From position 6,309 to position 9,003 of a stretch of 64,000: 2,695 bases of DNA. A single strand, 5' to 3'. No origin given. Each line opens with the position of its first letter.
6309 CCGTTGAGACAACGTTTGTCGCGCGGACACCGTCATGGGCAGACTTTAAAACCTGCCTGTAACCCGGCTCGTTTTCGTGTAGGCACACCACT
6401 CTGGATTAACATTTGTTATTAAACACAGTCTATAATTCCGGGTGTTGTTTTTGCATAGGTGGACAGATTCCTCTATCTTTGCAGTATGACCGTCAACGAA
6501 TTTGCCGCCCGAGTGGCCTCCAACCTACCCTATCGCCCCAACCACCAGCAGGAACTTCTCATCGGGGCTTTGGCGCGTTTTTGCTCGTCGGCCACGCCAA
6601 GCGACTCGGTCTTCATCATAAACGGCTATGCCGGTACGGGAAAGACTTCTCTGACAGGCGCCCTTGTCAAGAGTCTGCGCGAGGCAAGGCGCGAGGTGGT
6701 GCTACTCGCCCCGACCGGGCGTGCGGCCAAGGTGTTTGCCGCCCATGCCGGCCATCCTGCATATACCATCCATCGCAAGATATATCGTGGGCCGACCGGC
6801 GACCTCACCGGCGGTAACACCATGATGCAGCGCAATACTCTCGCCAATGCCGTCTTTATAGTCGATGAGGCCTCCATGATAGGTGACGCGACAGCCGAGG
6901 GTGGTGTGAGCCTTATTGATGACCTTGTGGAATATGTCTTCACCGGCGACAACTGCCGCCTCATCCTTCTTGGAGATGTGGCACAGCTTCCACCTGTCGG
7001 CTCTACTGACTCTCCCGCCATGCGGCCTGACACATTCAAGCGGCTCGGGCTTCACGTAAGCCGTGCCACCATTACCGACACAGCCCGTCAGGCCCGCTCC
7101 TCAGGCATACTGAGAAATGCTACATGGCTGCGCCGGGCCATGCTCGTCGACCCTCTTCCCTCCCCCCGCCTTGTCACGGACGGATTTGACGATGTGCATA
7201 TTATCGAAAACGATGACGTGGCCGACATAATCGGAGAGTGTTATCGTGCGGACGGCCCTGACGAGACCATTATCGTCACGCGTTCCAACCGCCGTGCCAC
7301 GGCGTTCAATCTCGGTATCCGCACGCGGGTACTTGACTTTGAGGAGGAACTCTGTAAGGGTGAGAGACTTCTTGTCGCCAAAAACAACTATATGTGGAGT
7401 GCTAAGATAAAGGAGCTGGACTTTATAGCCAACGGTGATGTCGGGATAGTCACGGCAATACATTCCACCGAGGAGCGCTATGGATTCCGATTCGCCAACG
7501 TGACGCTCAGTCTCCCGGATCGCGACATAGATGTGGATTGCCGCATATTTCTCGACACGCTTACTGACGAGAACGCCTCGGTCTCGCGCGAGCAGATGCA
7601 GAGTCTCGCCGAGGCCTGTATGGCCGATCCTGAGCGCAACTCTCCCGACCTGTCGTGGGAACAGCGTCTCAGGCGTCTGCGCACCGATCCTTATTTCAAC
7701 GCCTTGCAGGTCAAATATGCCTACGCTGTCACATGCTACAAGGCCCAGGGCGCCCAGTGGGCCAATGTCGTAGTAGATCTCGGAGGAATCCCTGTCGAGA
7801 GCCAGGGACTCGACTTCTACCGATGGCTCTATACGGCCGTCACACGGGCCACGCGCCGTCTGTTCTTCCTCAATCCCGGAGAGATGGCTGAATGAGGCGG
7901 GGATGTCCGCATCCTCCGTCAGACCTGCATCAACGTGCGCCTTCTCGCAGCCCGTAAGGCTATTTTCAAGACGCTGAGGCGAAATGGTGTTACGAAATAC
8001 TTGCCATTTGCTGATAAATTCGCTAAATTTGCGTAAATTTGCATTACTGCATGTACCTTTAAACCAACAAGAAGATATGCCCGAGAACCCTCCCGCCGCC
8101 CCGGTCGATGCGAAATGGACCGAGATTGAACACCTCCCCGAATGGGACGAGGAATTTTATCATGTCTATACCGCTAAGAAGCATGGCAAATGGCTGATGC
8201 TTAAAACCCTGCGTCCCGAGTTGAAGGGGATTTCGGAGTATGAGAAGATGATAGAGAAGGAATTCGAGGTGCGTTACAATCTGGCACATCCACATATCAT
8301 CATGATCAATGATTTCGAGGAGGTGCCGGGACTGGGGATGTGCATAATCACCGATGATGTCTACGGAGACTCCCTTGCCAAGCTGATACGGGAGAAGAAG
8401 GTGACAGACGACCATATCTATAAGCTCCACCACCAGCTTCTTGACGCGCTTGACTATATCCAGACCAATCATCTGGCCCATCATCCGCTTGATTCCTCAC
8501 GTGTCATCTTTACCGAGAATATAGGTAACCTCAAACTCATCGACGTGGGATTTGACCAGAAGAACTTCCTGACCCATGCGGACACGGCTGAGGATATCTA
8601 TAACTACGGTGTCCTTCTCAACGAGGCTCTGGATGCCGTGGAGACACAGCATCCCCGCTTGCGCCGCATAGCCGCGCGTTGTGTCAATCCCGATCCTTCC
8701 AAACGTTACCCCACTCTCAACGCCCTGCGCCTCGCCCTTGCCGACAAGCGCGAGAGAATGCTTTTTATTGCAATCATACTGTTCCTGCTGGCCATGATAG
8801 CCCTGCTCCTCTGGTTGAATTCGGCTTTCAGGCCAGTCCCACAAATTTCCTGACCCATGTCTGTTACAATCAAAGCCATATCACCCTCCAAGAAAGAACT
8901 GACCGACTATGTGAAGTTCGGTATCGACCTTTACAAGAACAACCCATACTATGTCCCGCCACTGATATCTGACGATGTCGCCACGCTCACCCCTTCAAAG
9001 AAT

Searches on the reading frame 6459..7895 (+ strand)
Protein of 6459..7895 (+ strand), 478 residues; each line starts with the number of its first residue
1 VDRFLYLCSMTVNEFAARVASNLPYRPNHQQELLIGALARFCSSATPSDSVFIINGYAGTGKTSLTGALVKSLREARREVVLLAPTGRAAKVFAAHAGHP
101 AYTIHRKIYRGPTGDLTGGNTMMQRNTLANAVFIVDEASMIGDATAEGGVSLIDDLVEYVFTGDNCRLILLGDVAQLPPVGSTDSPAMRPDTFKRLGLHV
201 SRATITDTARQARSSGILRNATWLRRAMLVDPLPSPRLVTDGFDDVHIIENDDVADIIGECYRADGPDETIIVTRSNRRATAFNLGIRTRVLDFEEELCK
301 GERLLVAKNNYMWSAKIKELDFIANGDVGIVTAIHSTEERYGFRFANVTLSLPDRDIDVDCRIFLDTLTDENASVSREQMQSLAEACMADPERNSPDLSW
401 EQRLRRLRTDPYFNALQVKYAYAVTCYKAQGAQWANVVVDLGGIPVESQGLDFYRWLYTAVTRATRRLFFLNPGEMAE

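Call 56: search_protein_families(library=pfam, max_evalue=1e-8, proteins=[window:6459-7895:+])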
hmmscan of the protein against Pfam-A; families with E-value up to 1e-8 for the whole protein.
window:6459-7895:+ (478 aa): 4 families
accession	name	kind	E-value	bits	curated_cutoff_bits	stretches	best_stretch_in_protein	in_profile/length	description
PF13604.12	AAA_30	-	1.9e-22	80.4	27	1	45-183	14-134/191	AAA domain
PF13245.12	AAA_19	-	7.1e-21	75.2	25.1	1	49-181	11-133/134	AAA domain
PF13538.12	UvrD_C_2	-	8.8e-14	51.5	27.4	1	420-470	1-51/52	UvrD-like helicase C-terminal domain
PF05970.20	PIF1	-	1.1e-10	41.9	25.9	1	48-183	21-158/223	PIF1-like helicase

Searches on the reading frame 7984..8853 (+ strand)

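Call 56: search_protein_families(library=pfam, max_evalue=1e-8, proteins=[window:7984-8853:+])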
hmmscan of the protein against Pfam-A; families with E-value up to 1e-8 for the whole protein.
window:7984-8853:+ (289 aa): 1 family
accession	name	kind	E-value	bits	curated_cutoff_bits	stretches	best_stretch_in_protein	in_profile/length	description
PF00069.31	Pkinase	-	8.9e-12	45.4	31.7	1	61-191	15-145/263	Protein kinase domain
